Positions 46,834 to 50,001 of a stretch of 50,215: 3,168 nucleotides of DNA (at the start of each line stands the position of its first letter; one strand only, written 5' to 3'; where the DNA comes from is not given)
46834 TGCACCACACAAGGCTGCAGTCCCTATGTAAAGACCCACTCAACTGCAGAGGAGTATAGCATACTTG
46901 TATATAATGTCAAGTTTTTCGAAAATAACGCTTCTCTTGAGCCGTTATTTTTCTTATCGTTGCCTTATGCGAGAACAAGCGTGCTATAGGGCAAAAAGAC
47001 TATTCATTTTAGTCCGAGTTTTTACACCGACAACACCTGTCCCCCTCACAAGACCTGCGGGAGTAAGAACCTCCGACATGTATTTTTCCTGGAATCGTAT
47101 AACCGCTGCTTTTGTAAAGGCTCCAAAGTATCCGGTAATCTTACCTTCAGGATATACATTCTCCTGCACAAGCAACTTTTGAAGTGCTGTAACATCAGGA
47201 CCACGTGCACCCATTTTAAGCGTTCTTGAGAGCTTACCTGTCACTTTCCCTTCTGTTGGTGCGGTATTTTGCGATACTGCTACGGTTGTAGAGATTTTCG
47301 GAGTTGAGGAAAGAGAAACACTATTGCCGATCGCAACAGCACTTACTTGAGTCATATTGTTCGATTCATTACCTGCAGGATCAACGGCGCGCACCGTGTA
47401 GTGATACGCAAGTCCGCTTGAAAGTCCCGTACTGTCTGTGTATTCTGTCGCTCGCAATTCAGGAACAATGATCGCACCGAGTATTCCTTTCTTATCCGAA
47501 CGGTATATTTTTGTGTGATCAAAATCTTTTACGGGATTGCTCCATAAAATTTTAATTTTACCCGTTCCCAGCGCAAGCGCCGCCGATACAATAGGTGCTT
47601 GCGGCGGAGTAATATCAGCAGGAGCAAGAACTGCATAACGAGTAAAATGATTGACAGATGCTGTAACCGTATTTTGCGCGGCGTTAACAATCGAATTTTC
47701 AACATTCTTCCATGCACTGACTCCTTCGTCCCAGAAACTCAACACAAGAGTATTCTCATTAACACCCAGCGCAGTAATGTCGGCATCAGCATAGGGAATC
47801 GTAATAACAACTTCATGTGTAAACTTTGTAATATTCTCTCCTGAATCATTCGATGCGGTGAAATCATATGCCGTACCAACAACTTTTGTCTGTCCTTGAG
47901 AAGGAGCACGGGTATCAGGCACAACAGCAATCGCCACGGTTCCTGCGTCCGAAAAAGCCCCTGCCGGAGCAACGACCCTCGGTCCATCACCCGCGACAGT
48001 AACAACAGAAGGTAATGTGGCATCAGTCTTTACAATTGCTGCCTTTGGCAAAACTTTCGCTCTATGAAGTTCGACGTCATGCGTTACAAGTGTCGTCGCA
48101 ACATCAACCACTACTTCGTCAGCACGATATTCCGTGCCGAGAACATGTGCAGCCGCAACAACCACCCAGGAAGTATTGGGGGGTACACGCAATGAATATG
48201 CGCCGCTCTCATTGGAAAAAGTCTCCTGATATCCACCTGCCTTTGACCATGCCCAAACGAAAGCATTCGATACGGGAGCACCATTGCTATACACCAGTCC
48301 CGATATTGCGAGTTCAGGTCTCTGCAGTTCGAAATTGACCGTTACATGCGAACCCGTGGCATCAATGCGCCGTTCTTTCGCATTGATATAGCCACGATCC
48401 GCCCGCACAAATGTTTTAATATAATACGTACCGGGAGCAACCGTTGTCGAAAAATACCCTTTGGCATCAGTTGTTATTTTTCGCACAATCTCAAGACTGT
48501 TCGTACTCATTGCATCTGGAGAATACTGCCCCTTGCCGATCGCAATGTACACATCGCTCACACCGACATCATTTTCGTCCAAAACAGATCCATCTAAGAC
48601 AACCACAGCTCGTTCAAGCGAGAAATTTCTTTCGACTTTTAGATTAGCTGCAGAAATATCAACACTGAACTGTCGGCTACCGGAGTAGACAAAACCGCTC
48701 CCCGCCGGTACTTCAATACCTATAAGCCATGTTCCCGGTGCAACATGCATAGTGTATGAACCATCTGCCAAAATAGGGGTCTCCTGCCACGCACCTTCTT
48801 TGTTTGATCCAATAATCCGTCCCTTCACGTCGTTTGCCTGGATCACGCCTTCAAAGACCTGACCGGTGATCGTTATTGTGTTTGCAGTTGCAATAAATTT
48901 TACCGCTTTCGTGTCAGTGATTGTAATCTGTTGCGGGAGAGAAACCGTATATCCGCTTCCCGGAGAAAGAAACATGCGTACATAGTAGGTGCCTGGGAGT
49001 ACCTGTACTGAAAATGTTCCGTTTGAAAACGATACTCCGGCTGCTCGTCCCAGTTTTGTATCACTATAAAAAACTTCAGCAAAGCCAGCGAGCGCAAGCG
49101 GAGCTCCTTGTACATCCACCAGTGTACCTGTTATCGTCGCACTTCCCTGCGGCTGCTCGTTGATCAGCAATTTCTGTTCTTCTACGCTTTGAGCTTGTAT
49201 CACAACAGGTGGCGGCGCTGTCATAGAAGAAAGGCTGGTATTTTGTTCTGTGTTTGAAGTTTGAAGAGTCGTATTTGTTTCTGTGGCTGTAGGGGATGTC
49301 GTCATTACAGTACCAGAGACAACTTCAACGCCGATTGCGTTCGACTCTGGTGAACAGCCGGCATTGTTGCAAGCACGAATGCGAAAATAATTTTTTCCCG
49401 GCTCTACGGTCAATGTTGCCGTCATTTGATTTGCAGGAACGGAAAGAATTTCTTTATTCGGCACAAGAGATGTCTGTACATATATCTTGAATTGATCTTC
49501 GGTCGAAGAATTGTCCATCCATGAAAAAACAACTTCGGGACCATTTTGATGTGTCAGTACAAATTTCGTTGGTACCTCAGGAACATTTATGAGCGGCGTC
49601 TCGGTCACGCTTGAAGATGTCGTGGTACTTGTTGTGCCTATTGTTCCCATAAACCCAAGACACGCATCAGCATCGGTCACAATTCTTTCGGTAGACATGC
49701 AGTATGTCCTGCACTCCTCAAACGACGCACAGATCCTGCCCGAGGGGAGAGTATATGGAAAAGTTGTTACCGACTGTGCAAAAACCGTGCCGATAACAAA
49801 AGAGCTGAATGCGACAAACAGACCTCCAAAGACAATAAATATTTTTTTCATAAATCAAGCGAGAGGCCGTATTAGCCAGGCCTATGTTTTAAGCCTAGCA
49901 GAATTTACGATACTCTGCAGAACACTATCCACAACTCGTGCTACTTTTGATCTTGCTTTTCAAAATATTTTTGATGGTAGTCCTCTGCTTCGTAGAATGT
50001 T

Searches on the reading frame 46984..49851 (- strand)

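Call 45: search_protein_families(library=pfam, proteins=[window:46984-49851:-], max_evalue=0.001)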
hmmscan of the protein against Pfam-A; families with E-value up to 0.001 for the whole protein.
window:46984-49851:- (955 aa): 6 families
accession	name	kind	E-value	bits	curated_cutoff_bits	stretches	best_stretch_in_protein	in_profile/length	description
PF13620.12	CarboxypepD_reg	-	5.1e-11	43.2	32.3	1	516-594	2-80/82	Carboxypeptidase regulatory-like domain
PF01471.23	PG_binding_1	-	1.6e-08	35.1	23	1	883-924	1-41/57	Putative peptidoglycan binding domain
PF00041.27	fn3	-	4.6e-08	33.6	25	0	94-173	3-81/84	Fibronectin type III domain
PF07210.18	DUF1416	-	8.9e-06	26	23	0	503-566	10-72/97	Protein of unknown function (DUF1416)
PF08329.16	ChitinaseA_N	-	5.5e-05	23.3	21.2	0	105-176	38-106/133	Chitinase A, N-terminal domain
PF23194.1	NOMO_5th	-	0.00014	22.6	27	0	455-485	30-61/89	NOMO fifth transthyretin-like domain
